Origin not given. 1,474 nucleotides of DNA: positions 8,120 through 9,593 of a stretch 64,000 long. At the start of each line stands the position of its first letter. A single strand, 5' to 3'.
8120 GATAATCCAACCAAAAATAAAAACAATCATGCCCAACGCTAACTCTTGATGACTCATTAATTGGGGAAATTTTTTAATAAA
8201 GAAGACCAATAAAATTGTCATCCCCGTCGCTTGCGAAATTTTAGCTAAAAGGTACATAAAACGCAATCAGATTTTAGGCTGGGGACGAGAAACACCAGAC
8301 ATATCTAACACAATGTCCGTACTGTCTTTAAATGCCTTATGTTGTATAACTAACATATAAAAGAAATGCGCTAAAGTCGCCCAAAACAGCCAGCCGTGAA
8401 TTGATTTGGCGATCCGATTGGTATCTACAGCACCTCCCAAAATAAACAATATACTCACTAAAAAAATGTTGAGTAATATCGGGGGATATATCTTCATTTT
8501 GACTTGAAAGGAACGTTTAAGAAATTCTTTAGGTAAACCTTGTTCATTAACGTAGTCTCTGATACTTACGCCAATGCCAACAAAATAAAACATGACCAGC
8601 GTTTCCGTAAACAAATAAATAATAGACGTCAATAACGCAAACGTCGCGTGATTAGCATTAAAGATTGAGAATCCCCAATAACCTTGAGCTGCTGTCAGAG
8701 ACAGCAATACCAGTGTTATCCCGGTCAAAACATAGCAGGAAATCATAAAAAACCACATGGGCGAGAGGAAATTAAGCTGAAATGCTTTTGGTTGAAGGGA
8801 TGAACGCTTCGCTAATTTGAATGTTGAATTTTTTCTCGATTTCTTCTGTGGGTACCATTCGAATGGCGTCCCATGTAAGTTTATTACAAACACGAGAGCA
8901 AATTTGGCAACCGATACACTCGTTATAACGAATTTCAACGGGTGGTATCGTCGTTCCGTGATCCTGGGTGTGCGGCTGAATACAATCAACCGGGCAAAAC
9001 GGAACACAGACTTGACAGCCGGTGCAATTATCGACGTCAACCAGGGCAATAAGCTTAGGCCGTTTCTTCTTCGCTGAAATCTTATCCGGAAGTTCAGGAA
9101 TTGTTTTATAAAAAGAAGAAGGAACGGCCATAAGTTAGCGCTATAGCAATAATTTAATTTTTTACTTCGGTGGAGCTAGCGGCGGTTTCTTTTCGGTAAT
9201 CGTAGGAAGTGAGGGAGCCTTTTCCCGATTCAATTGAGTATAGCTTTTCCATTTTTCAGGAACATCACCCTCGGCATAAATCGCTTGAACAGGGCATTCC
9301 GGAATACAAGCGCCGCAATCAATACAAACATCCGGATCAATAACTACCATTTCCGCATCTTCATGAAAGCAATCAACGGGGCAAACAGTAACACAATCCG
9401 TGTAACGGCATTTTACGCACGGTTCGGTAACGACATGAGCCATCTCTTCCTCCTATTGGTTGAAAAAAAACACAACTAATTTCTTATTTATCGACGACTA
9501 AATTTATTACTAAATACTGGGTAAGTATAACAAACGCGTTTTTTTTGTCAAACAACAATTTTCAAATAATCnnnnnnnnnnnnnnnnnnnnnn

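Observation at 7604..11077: Uncharacterised operon: B12-radical SAM enzyme, two ferredoxins, a His-rich membrane protein and small hydrophobic peptides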

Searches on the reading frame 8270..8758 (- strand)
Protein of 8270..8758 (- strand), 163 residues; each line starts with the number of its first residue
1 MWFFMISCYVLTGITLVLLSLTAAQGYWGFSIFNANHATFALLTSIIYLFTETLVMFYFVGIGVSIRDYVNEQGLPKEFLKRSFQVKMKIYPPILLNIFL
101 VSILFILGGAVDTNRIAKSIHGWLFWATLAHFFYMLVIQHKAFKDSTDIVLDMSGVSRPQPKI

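Call 26: find_homologous_proteins(query=A1, max_evalue=0.001)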
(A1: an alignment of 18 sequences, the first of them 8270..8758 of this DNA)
Query A1 (18 sequences) (163 aa, profile of the alignment): 626 proteins with E <= 0.001 among 2621 candidates; the best 120 are listed.
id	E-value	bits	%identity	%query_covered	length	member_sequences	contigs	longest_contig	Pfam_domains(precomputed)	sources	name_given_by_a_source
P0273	4.7e-76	272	46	98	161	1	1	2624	-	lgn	-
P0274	5.6e-76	272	45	97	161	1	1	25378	-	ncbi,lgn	-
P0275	7.6e-76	271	47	98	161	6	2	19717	-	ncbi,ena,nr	ncbi:MAG: hypothetical protein KC897_03235 [Candidatus Omnitrophica bacterium]|nr:hypothetical prote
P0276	7.9e-76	271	47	97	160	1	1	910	-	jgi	-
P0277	1.1e-75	271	45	97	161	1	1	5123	-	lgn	-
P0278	1.7e-75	270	47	97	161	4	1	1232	-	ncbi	-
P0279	2.1e-75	270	47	97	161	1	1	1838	-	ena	-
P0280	3.7e-75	269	51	97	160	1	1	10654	-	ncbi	-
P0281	3.8e-75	269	47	97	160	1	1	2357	-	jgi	-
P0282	5.2e-75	269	50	96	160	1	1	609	-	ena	-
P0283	6.0e-75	268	53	97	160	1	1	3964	-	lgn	-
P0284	6.4e-75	268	46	97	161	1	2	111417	-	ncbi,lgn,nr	ncbi:MAG: hypothetical protein KBD53_00135 [Candidatus Omnitrophica bacterium]|nr:hypothetical prote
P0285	6.6e-75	268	48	98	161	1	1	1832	-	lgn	-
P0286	7.0e-75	268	50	96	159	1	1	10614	-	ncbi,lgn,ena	-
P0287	7.1e-75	268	48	96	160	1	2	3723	-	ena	-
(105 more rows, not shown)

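Call 38: search_solved_structures(query=A1, max_evalue=10)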
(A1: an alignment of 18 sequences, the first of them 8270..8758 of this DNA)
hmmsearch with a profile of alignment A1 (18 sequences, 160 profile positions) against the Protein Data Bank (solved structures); distinct sequences matched with E-value up to 10: 0.

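Call 46: predict_structure(alignment_id=A2)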
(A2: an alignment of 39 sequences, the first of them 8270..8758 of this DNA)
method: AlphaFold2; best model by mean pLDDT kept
length: 163 residues; sequences in the alignment: 39
mean_pLDDT: 91.7   pTM: 0.82
mean pLDDT of the five models: 91.7, 90.9, 90.7, 90.7, 89.6
residues with pLDDT >= 90: 121; 70-90: 37; 50-70: 5; < 50: 0
segments of 3 or more residues with pLDDT < 50: none
pLDDT, mean of each block of 10 residues (from residue 1): 91 95 88 87 94 96 96 96 96 96 90 88 93 96 95 82 61
secondary structure, 60 per line:
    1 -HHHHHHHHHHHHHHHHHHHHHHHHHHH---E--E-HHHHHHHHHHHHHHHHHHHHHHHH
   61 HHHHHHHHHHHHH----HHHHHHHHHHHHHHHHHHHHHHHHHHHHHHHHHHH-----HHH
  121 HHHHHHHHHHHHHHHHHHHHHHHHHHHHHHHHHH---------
elements in order: H2-28 H37-73 H78-112 H118-154

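Call 48: fold_search(model_id=the predicted structure, library=pdb)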
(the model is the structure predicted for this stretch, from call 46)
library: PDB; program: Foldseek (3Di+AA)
matches with E <= 10: 340; with E <= 0.001: 0
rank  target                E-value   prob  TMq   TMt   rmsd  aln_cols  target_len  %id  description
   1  7cub_C                1.4e-01  1.00  0.60  0.54   4.2       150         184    9  2.55-Angstrom Cryo-EM structure of Cytochrome bo3 from Escherichia coli in Native Membrane (released 2021-08-25)
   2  7xge_G                2.3e-01  0.97  0.50  0.50   6.2       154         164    9  Crystal structure of MCL-1 in complex with computationally designed inhibitor protein (released 2022-07-20)
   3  6wti_C                2.8e-01  0.99  0.61  0.55   3.9       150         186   10  The Cryo-EM structure of the ubiquinol oxidase from Escherichia coli (released 2021-01-20)
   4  7xge_C                5.3e-01  0.87  0.51  0.51   5.5       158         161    9  Crystal structure of MCL-1 in complex with computationally designed inhibitor protein (released 2022-07-20)
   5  7xgg_A                5.8e-01  0.85  0.50  0.50   5.9       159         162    6  Crystal structure of BCL-xL in complex with computationally designed inhibitor protein (released 2022-07-20)
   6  6w6x_A                5.8e-01  0.77  0.41  0.48   6.0       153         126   10  Crystal Structure of ABLE Apo-protein (released 2020-08-26)
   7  8etg_b                5.8e-01  0.47  0.37  0.20   9.2       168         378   12  Fkbp39 associated 60S nascent ribosome State 3 (released 2022-11-30)
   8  8esq_b                5.8e-01  0.47  0.37  0.20   8.7       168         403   15  Ytm1 associated nascent 60S ribosome State 2 (released 2022-11-30)
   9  7xge_A                6.1e-01  0.85  0.50  0.49   8.0       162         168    9  Crystal structure of MCL-1 in complex with computationally designed inhibitor protein (released 2022-07-20)
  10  9tav_B                6.8e-01  0.98  0.57  0.74   3.9       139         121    9  De novo photoenzyme photoABLE2 in complex with substrate (released 2026-03-25)
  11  8tn1_A                7.2e-01  0.75  0.43  0.47   6.4       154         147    8  De novo designed protein binds poly ADP ribose polymerase inhibitors (PARPi) - apo (released 2024-04-24)
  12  6y07_MODEL_1_A        7.5e-01  0.77  0.50  0.52   6.4       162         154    7  Designing a Granulopoietic Protein by Topological Rescaffolding 1: Sohair (released 2020-03-18)
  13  8fl2_SR               7.5e-01  0.41  0.37  0.14  10.1       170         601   10  Human nuclear pre-60S ribosomal subunit (State I1) (released 2023-07-12)
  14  9tas                  7.9e-01  0.80  0.43  0.52   5.4       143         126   10  De novo photoenzyme photoABLE1 in complex with substrate (released 2026-03-25)
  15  8i9w_CH               7.9e-01  0.47  0.42  0.17   9.5       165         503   13  Cryo-EM structure of a Chaetomium thermophilum pre-60S ribosomal subunit - Dbp10-3 (released 2023-05-17)
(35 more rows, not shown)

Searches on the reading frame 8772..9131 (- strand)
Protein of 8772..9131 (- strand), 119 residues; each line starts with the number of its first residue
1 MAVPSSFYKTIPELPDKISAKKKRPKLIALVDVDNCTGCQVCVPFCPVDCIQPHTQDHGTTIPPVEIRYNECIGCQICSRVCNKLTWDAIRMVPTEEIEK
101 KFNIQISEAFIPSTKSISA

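Call 3: search_protein_families(library=pfam, proteins=[window:8772-9131:-], max_evalue=0.01)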
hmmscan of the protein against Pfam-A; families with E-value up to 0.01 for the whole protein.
window:8772-9131:- (119 aa): 13 families
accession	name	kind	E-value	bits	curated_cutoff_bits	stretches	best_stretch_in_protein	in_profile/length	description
PF14697.11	Fer4_21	-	5.9e-12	46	35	2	23-52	28-58/59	4Fe-4S dicluster domain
PF12838.12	Fer4_7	-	6.5e-10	39.8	27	2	35-83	1-49/52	4Fe-4S dicluster domain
PF12797.12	Fer4_2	-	4.2e-08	33.1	24.5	1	30-48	4-22/22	4Fe-4S binding domain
PF00037.32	Fer4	-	5e-08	32.9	21.1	1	31-52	3-24/24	4Fe-4S binding domain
PF12800.12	Fer4_4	-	6e-06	26.6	24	1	34-48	2-16/17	4Fe-4S binding domain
PF25160.1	LdpA_Fe-S-bd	-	2.7e-05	24.3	27.6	1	32-55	24-47/49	LdpA Fe-S cluster-binding domain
PF13187.11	Fer4_9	-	3e-05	24.4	27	1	35-84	1-49/52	4Fe-4S dicluster domain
PF13237.11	Fer4_10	-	0.00013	22.3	25.5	1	31-82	4-52/53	4Fe-4S dicluster domain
PF13183.11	Fer4_8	-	0.00081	20.3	27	0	70-83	3-16/68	4Fe-4S dicluster domain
PF17179.9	Fer4_22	-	0.0016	19.7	27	0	26-49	71-94/95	4Fe-4S dicluster domain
PF12837.12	Fer4_6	-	0.0033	17.8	25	0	29-51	2-24/24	4Fe-4S binding domain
PF13534.11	Fer4_17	-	0.0036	18.3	22.2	0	71-88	1-18/61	4Fe-4S dicluster domain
PF13484.11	Fer4_16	-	0.0048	18.1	30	0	21-48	38-65/66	4Fe-4S double cluster binding domain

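Call 4: search_protein_families(library=ncbifam, proteins=[window:8772-9131:-], max_evalue=0.01)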
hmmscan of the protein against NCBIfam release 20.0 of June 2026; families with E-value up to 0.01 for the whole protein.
window:8772-9131:- (119 aa): 64 families (the best 25 are shown)
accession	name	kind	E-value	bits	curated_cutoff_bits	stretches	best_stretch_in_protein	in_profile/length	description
TIGR01944.1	rnfB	subfamily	2.6e-11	43.4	68.7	1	19-104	98-174/190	RnfABCDGE type electron transport complex subunit B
TIGR02179.1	PorD_KorD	subfamily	4.1e-10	39.6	60.05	1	30-94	21-76/78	2-oxoacid:acceptor oxidoreductase, delta subunit, pyruvate/2-ketoisovalerate family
NF003475.0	PRK05113.1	equivalog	1.8e-09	37.7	203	1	19-108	98-178/190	electron transport complex subunit RsxB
TIGR01971.1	NuoI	subfamily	8.1e-08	31.9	113.05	2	25-52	72-99/121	NADH-quinone oxidoreductase, chain I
NF045874.1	Vhu_polyferre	exception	2.2e-07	29.9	600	1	15-93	107-177/381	F420-non-reducing hydrogenase associated-polyferredoxin VhuB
NF042909.1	FMH_DH_FwdF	exception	3.6e-07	29.6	375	1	31-101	135-206/336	tungsten-dependent formylmethanofuran dehydrogenase subunit FwdF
NF040684.1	PorD_Arch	equivalog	4.3e-07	29.9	120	1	30-94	28-83/85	pyruvate synthase subunit PorD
TIGR00402.1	napF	equivalog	5.4e-07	29.7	102.2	1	33-110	34-102/149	ferredoxin-type protein NapF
NF007205.0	PRK09626.1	equivalog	7.8e-07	29.1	93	1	28-85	11-69/105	2-oxoglutarate-acceptor oxidoreductase subunit OorD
NF004536.0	PRK05888.1-1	equivalog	1e-06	28.2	212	1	23-99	44-123/180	NADH-quinone oxidoreductase subunit NuoI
NF010590.0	PRK13984.1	equivalog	1.1e-06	27.1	946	1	69-101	49-78/611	putative oxidoreductase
NF038196.1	ferrodoxin_EFR1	subfamily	1.2e-06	28.8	75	1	29-53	180-203/242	EFR1 family ferrodoxin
TIGR02936.1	fdxN_nitrog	equivalog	1.3e-06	28.4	80.55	1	24-51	60-87/91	ferredoxin III, nif-specific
NF004541.0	PRK05888.2-2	equivalog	2.2e-06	27.6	217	1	26-83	54-107/168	NADH-quinone oxidoreductase subunit NuoI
NF005415.0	PRK06991.1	equivalog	2.3e-06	27.4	281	1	25-52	106-133/284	electron transport complex subunit RsxB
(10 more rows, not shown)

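Call 88: search_solved_structures(query=window:8775-9131:-, max_evalue=0.01)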
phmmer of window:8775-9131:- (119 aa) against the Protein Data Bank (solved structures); distinct sequences matched with E-value up to 0.01: 41.
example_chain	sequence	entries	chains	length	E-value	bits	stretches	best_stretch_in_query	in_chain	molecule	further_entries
9sfi_T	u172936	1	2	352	2e-08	37.4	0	31-89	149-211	4Fe-4S ferredoxin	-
5t5i_F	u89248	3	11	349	3.4e-07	33.5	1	31-97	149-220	Tungsten formylmethanofuran dehydrogenase subunit fwdF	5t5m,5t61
9sw6_H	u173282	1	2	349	2.9e-06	30.5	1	31-98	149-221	Tungsten formylmethanofuran dehydrogenase, subunit F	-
7wfg_I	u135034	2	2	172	4e-06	30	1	21-74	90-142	NAD(P)H-quinone oxidoreductase subunit I, chloroplastic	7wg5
8jjr_c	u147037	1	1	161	7e-06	29.3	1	29-104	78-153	PsaC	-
9grx_I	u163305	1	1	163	9.2e-06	28.9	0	21-73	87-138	NAD(P)H-quinone oxidoreductase subunit I, chloroplastic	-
7eu3_I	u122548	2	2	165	1e-05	28.7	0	23-91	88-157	NAD(P)H-quinone oxidoreductase subunit I, chloroplastic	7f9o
7bkb_L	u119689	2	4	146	1.9e-05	27.9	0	30-61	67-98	Formylmethanofuran dehydrogenase, subunit G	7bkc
6u8y_N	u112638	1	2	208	3.9e-05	26.8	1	29-83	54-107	NADH dehydrogenase subunit I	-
8jw0_c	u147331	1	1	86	5.6e-05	26.3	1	33-104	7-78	Photosystem I PsaC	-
7awt_I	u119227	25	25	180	6.4e-05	26.2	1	34-97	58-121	NADH-quinone oxidoreductase subunit I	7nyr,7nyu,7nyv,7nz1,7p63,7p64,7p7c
7f4v_aC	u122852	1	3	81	6.9e-05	26.1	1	33-83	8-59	Photosystem I iron-sulfur center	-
7p7k_I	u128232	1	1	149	6.9e-05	26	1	34-97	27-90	NADH-quinone oxidoreductase subunit I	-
7p62_I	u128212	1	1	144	8.2e-05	25.8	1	34-97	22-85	NADH-quinone oxidoreductase subunit I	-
7p61_I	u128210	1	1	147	8.9e-05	25.7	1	34-97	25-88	NADH-quinone oxidoreductase subunit I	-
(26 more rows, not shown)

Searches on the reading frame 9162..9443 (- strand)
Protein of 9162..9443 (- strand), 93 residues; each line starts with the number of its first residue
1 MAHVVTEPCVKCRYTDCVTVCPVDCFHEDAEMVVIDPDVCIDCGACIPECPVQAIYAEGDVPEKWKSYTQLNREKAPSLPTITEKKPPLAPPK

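Call 3: search_protein_families(library=pfam, proteins=[window:9162-9443:-], max_evalue=0.01)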
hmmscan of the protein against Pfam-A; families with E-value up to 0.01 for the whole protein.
window:9162-9443:- (93 aa): 15 families
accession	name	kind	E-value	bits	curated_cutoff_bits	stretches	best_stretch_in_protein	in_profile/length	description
PF13237.11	Fer4_10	-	6.6e-10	39.2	25.5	2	6-51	6-53/53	4Fe-4S dicluster domain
PF12837.12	Fer4_6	-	1.2e-09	38.1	25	1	32-55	1-24/24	4Fe-4S binding domain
PF00037.32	Fer4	-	2.9e-09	36.8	21.1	1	33-56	1-24/24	4Fe-4S binding domain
PF12838.12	Fer4_7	-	1.1e-08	35.9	27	2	9-54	2-52/52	4Fe-4S dicluster domain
PF12797.12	Fer4_2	-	3.4e-08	33.4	24.5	1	32-52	2-22/22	4Fe-4S binding domain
PF13484.11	Fer4_16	-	1.5e-07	32.6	30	1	40-73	2-36/66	4Fe-4S double cluster binding domain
PF14697.11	Fer4_21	-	3.6e-07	30.6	35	1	34-59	2-30/59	4Fe-4S dicluster domain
PF13187.11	Fer4_9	-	1e-05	25.9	27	1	9-55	2-52/52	4Fe-4S dicluster domain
PF13183.11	Fer4_8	-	0.00011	23.1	27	1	39-57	4-22/68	4Fe-4S dicluster domain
PF13534.11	Fer4_17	-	0.00014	22.8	22.2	1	40-65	2-25/61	4Fe-4S dicluster domain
PF12800.12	Fer4_4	-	0.00026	21.5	24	1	37-52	1-16/17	4Fe-4S binding domain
PF13247.11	Fer4_11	-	0.00029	21.4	26.2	1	4-80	5-84/100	4Fe-4S dicluster domain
PF25160.1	LdpA_Fe-S-bd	-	0.00043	20.4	27.6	1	16-57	8-45/49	LdpA Fe-S cluster-binding domain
PF11953.13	DUF3470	-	0.0049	17.3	23.2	1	67-90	2-25/42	Domain of unknown function (DUF3470)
PF12798.12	Fer4_3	-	0.0091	17.2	27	0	40-54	1-15/15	4Fe-4S binding domain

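Call 4: search_protein_families(library=ncbifam, proteins=[window:9162-9443:-], max_evalue=0.01)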
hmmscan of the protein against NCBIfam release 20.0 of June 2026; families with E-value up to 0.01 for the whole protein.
window:9162-9443:- (93 aa): 67 families (the best 25 are shown)
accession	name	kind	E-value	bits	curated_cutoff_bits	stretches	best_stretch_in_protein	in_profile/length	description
NF045490.1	FdxA_Protbact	equivalog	8.6e-36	122.4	135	1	1-89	1-89/104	ferredoxin FdxA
NF045480.1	FdxA_Actino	equivalog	4.9e-24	84.7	125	1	1-74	1-74/107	ferredoxin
NF058577.1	FdxA_fam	equivalog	1.7e-14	53.8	65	1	1-54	1-52/52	4Fe-4S ferredoxin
NF045874.1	Vhu_polyferre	exception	1.5e-10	40.4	600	1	4-66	125-185/381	F420-non-reducing hydrogenase associated-polyferredoxin VhuB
NF040864.1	HgcB_ferredoxin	equivalog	1.7e-10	40.6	99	1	6-59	13-65/93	mercury methylation ferredoxin HgcB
TIGR04105.1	FeFe_hydrog_B1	subfamily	5.6e-10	38.5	450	1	3-56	107-160/462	monomeric [FeFe] hydrogenase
NF038355.1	FDH3_beta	equivalog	8.5e-09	35.7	240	1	6-54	51-100/180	formate dehydrogenase FDH3 subunit beta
NF043039.1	HgcAB_like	equivalog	7.7e-08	32.3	285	1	5-56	298-350/350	HgcAB-like fusion protein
TIGR03224.1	benzo_boxA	equivalog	7.9e-08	31.6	459.2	1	7-80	10-80/411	benzoyl-CoA 2,3-epoxidase subunit BoxA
NF041715.1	arsenate_red_ArrB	equivalog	2e-07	30.8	450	1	8-75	56-125/233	arsenate respiratory reductase iron-sulfur subunit ArrB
NF041891.1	hdrA_Methbact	equivalog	3.5e-07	28.8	1300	1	2-64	567-627/762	ferredoxin:CoB-CoM heterodisulfide reductase subunit HdrA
NF005503.0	PRK07118.1-2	equivalog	3.9e-07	29.6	252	1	13-55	142-184/292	RnfABCDGE type electron transport complex subunit B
NF038196.1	ferrodoxin_EFR1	subfamily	4.2e-07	30.2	75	1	5-63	182-236/242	EFR1 family ferrodoxin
NF040684.1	PorD_Arch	equivalog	7.3e-07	29.2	120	1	6-57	31-81/85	pyruvate synthase subunit PorD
NF045763.1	PhenlGlyoxDHPadF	equivalog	8.5e-07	29.1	150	1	6-55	30-77/78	NADH-dependent phenylglyoxylate dehydrogenase subunit delta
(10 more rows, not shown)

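Call 89: search_solved_structures(query=window:9165-9443:-, max_evalue=0.00001)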
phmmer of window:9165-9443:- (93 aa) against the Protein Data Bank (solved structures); distinct sequences matched with E-value up to 0.00001: 48.
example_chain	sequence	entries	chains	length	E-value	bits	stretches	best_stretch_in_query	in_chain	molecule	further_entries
1f5b_A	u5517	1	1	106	1.7e-32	115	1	2-90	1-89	FERREDOXIN 1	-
1frk_A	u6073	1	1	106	2.4e-32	114.5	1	2-90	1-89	FERREDOXIN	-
1frm_A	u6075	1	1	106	8.4e-32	112.7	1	2-90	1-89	FERREDOXIN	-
1gao_A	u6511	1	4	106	1e-31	112.5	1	2-90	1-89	FERREDOXIN I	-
1frh_A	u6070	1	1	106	1.1e-31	112.3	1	2-90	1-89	FERREDOXIN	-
1frl_A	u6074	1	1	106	1.5e-31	111.9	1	2-90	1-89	FERREDOXIN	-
1axq_A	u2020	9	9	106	1.8e-31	111.6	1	2-90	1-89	FERREDOXIN | FERREDOXIN I | 7-FE FERREDOXIN I (FD1)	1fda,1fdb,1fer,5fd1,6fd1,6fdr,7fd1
1pc5_A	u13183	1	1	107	3e-31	111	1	1-90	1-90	Ferredoxin I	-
1pc4_A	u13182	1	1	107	3.2e-31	110.9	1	1-90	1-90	Ferredoxin I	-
1fdd_A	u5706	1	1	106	6.5e-31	109.9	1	2-90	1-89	FERREDOXIN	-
1fri_A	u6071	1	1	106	6.5e-31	109.9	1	2-90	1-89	FERREDOXIN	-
1d3w_A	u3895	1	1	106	6.7e-31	109.8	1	2-90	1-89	FERREDOXIN 1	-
1g3o_A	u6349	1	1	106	1.3e-30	108.9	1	2-90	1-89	7FE FERREDOXIN I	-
1fd2_A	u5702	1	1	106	1.3e-30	108.9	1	2-90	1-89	FERREDOXIN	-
2fd2_A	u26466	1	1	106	1.3e-30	108.9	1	2-90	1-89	FERREDOXIN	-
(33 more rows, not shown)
